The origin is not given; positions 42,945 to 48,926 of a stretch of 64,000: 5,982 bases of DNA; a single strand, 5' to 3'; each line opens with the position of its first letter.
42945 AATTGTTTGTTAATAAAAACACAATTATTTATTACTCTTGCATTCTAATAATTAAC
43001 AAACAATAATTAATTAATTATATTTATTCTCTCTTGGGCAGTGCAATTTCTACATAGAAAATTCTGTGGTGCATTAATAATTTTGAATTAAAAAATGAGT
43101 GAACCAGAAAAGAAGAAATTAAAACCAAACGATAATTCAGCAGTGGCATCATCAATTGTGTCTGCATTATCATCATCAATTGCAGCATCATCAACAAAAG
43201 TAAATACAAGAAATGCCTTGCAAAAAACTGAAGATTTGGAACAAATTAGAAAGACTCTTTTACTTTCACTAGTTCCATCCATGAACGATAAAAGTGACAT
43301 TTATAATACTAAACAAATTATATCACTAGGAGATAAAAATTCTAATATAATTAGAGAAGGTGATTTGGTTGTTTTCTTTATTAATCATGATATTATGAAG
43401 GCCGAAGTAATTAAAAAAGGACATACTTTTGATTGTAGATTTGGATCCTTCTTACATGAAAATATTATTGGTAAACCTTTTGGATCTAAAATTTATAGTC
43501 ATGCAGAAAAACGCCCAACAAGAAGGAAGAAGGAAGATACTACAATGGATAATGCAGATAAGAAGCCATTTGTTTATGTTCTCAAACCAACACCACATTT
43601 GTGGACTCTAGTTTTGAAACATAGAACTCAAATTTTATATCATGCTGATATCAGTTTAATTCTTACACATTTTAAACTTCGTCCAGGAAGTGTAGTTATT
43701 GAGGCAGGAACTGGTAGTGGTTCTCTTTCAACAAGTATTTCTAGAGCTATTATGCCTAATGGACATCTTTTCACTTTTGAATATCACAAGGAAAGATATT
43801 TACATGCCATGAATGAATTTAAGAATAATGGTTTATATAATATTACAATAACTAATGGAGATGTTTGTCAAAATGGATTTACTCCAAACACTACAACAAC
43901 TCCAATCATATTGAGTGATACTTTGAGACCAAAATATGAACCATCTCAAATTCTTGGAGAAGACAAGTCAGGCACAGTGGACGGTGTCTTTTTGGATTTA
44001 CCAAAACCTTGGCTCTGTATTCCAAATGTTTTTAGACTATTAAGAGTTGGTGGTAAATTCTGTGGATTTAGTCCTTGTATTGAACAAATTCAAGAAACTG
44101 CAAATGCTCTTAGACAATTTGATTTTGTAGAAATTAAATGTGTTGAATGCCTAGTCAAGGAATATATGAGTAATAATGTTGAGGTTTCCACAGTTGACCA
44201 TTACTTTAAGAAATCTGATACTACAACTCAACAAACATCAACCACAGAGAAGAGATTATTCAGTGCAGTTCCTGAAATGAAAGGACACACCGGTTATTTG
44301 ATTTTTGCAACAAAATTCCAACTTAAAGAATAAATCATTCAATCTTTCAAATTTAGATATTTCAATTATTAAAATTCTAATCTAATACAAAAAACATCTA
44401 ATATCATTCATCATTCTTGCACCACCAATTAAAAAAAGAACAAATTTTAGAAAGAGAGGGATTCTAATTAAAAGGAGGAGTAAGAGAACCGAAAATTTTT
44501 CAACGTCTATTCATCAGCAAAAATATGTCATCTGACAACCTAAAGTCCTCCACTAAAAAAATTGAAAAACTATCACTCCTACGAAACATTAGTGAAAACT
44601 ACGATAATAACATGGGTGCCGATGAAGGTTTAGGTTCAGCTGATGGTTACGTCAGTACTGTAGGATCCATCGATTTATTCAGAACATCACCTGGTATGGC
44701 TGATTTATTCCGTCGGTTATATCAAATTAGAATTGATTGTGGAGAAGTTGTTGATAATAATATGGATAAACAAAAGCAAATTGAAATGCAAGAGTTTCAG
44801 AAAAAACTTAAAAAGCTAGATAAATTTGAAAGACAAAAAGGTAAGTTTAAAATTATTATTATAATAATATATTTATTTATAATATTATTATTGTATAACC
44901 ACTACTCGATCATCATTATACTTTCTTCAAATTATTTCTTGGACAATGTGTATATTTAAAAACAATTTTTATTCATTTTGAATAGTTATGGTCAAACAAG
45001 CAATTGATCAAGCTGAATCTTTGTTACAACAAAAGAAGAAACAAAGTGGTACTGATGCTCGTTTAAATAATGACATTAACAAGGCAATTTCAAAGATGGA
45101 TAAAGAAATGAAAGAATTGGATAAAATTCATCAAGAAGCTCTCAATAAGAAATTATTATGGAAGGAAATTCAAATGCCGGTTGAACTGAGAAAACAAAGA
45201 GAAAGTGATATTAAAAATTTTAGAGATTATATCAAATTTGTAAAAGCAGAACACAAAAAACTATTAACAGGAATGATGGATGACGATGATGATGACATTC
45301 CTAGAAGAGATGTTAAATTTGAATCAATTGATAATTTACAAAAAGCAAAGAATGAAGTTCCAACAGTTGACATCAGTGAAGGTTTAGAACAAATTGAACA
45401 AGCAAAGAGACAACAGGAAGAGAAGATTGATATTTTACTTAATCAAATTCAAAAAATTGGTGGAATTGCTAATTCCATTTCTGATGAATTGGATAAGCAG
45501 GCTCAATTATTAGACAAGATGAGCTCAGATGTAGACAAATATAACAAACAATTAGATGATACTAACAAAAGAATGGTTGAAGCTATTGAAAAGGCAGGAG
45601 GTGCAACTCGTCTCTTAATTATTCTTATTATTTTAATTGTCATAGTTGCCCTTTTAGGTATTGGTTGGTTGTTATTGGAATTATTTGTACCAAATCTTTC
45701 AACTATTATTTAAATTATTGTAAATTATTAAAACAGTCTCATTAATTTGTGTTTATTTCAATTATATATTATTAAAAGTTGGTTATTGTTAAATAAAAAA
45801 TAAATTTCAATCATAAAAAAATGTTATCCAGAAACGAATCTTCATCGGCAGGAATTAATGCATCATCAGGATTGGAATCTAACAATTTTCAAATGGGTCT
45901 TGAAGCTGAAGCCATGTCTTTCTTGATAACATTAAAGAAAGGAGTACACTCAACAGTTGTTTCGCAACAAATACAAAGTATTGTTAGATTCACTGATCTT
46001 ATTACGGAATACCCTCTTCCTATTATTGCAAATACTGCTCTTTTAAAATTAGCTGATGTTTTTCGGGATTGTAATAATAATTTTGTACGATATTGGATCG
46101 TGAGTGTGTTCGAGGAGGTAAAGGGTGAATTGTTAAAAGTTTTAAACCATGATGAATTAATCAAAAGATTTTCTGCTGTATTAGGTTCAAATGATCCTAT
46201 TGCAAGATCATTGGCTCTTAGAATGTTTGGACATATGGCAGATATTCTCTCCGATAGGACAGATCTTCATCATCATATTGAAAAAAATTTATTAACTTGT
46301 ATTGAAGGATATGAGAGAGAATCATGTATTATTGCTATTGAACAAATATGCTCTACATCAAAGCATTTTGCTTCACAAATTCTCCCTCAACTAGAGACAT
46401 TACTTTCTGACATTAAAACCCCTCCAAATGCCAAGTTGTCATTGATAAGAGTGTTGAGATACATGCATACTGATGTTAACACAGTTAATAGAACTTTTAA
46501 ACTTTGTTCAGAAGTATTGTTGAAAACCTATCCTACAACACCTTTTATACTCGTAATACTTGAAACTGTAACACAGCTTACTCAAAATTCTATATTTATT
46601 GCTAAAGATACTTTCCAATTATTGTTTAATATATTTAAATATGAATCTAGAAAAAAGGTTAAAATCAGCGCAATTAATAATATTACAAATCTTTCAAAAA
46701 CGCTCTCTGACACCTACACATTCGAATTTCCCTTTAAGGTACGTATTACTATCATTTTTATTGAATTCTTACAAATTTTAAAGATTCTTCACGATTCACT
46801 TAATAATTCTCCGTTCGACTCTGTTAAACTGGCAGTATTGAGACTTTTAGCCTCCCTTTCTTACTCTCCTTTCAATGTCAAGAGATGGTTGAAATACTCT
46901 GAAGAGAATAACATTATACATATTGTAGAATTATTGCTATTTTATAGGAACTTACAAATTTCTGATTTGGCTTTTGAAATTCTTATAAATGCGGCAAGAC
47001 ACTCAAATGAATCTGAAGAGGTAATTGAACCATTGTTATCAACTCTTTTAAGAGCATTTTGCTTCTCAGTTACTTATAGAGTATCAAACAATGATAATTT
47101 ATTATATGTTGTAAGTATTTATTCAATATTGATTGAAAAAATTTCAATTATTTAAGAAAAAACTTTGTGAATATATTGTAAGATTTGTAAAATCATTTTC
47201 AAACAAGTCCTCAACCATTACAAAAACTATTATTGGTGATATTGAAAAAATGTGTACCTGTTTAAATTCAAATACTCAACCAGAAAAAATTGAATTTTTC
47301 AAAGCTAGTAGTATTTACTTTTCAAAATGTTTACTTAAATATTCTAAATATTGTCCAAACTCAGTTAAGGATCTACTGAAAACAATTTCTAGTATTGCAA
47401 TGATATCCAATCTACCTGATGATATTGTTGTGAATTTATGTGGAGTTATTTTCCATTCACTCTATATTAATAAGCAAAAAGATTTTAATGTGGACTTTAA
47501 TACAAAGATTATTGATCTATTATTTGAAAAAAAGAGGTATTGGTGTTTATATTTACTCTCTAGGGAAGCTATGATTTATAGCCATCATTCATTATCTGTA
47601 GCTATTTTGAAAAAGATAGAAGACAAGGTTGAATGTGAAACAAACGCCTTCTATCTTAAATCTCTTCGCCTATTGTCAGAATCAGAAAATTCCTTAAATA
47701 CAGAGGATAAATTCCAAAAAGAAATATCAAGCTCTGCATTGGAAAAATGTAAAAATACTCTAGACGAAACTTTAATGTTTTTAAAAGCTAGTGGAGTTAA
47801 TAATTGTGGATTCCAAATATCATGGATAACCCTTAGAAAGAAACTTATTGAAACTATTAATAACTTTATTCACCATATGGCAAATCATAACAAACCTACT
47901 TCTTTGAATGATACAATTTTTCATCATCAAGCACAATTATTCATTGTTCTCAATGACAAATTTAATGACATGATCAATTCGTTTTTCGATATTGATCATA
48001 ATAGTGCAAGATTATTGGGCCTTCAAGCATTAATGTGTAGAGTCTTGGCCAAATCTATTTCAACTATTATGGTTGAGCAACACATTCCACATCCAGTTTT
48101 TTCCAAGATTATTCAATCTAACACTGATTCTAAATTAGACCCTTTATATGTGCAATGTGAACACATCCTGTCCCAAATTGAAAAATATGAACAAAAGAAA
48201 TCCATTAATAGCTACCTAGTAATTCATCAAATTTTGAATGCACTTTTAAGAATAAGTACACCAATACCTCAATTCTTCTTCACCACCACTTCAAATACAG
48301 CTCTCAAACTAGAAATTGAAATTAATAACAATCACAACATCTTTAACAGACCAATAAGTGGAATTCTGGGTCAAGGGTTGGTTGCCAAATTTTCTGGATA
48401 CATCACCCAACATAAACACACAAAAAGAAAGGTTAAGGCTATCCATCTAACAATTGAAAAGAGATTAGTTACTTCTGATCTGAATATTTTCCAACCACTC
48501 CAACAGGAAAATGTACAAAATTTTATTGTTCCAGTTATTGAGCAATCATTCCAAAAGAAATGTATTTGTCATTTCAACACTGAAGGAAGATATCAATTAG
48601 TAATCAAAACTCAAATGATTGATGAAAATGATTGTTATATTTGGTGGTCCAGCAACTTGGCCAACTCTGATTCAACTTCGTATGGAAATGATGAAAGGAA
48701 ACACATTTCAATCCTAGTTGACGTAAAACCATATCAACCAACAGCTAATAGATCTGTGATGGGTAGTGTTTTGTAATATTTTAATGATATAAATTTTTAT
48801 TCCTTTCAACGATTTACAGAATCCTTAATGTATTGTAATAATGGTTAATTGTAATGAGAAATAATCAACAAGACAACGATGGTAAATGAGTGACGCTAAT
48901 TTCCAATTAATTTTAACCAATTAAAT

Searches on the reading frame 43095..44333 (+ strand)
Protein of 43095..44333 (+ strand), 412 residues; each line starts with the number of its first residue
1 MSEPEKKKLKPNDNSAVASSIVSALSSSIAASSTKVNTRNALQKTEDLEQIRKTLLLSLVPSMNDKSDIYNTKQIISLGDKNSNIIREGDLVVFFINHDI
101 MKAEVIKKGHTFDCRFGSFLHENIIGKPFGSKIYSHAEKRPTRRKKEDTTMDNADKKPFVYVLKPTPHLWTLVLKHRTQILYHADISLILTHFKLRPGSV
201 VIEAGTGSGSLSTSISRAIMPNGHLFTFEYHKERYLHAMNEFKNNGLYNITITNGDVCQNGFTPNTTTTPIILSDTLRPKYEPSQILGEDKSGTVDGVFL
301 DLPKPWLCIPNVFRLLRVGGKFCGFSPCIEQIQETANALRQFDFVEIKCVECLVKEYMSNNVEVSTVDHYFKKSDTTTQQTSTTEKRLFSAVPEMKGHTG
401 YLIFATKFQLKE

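Call 9: search_protein_families(library=pfam, proteins=[window:43095-44333:+])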
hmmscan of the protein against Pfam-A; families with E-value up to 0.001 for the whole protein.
window:43095-44333:+ (412 aa): 3 families
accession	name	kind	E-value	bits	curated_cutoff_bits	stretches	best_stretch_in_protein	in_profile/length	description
PF08704.16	GCD14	-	2.8e-77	260.2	26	2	159-264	2-108/247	tRNA methyltransferase complex GCD14 subunit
PF13847.12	Methyltransf_31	-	1.4e-06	28.5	27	1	196-350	2-132/145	Methyltransferase domain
PF01135.25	PCMT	-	4.8e-06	26.9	20.3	1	187-264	63-139/210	Protein-L-isoaspartate(D-aspartate) O-methyltransferase (PCMT)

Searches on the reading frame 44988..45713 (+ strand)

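Call 9: search_protein_families(library=pfam, proteins=[window:44988-45713:+])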
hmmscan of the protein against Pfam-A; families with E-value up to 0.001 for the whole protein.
window:44988-45713:+ (241 aa): 1 family
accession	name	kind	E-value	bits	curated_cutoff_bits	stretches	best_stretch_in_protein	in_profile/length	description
PF05739.25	SNARE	-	0.00011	22.5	26.8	1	174-222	2-50/53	SNARE domain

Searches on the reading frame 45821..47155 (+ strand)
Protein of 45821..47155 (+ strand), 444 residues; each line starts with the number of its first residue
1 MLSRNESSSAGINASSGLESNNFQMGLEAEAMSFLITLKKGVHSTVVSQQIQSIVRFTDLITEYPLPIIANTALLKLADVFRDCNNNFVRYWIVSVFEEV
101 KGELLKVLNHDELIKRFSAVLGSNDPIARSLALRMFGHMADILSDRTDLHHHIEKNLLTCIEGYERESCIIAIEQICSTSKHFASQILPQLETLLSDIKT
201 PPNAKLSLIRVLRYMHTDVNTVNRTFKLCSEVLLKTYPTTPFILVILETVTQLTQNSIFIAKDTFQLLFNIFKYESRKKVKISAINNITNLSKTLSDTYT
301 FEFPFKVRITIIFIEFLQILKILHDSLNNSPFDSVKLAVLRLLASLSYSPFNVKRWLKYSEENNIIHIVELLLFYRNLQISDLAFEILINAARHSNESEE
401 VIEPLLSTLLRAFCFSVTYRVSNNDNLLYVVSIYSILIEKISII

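Call 9: search_protein_families(library=pfam, proteins=[window:45821-47155:+])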
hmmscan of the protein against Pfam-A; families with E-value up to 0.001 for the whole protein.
window:45821-47155:+ (444 aa): 1 family
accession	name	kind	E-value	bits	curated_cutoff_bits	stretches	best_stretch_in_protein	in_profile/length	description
PF24436.2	INTS7_N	-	2.4e-85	288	42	1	35-406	1-351/503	Integrator complex subunit 7, N-terminal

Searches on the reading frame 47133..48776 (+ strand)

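Call 9: search_protein_families(library=pfam, proteins=[window:47133-48776:+])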
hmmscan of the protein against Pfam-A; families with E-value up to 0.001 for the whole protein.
window:47133-48776:+ (547 aa): 2 families
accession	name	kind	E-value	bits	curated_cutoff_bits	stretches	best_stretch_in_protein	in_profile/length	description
PF22965.1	INTS7_C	-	1.2e-14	55.1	25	1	392-500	1-111/114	Integrator complex subunit 7, C-terminal domain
PF24437.2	INTS7_HB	-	1.7e-12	48.2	23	1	152-249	1-100/182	Integrator complex subunit 7 helical bundle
